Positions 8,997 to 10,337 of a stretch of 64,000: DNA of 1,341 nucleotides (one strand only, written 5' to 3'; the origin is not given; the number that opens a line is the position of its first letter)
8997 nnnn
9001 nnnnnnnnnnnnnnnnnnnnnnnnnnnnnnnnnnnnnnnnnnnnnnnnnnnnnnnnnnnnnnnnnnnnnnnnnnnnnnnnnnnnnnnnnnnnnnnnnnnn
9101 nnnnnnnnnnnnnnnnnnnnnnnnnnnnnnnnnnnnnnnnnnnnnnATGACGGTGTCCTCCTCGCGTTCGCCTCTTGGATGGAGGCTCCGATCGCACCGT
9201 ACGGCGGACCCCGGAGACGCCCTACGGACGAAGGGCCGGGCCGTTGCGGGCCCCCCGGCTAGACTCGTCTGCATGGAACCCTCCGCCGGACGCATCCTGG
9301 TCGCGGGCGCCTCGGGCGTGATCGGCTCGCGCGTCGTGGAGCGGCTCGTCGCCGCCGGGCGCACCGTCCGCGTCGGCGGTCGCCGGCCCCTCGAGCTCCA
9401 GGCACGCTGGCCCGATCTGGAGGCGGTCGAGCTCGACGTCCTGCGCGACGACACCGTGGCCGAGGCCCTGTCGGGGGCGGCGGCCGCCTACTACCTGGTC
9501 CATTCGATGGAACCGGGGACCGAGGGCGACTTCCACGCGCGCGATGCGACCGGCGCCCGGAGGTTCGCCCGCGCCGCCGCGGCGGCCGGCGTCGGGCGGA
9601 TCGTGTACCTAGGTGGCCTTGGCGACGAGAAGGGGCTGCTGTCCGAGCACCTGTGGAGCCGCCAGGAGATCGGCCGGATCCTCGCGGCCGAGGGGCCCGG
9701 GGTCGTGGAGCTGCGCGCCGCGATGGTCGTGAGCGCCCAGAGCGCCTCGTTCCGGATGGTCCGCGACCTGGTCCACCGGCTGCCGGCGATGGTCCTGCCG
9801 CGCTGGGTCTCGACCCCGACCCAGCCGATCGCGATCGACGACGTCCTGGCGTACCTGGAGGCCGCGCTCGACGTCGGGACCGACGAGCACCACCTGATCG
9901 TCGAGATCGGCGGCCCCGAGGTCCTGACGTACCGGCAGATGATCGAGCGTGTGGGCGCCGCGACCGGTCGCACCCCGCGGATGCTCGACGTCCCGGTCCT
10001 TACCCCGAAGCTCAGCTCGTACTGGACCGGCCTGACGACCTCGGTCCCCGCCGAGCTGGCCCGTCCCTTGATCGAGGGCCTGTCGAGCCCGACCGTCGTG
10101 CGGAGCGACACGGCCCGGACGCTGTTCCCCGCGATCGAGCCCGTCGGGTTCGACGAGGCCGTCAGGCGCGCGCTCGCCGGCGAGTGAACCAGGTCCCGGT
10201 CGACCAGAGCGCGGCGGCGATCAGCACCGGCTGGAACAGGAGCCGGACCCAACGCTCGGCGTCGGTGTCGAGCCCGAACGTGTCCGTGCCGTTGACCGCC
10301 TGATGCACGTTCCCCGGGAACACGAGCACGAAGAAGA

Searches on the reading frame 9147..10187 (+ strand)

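Call 23: search_protein_families(library=pfam, proteins=[window:9147-10187:+])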
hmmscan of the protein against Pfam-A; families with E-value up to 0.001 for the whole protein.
window:9147-10187:+ (346 aa): 4 families
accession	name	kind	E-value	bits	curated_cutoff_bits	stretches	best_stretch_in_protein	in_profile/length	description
PF13460.12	NAD_binding_10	-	1.8e-14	54.5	27.2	1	54-182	1-124/184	NAD(P)H-binding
PF01370.27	Epimerase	-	1.7e-08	34.6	20.9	1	50-156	1-114/240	NAD dependent epimerase/dehydratase family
PF05368.20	NmrA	-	4.9e-07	30.1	27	1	48-164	3-114/298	NmrA-like family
PF01073.25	3Beta_HSD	-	0.00047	19.7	22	1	51-155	1-114/280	3-beta hydroxysteroid dehydrogenase/isomerase family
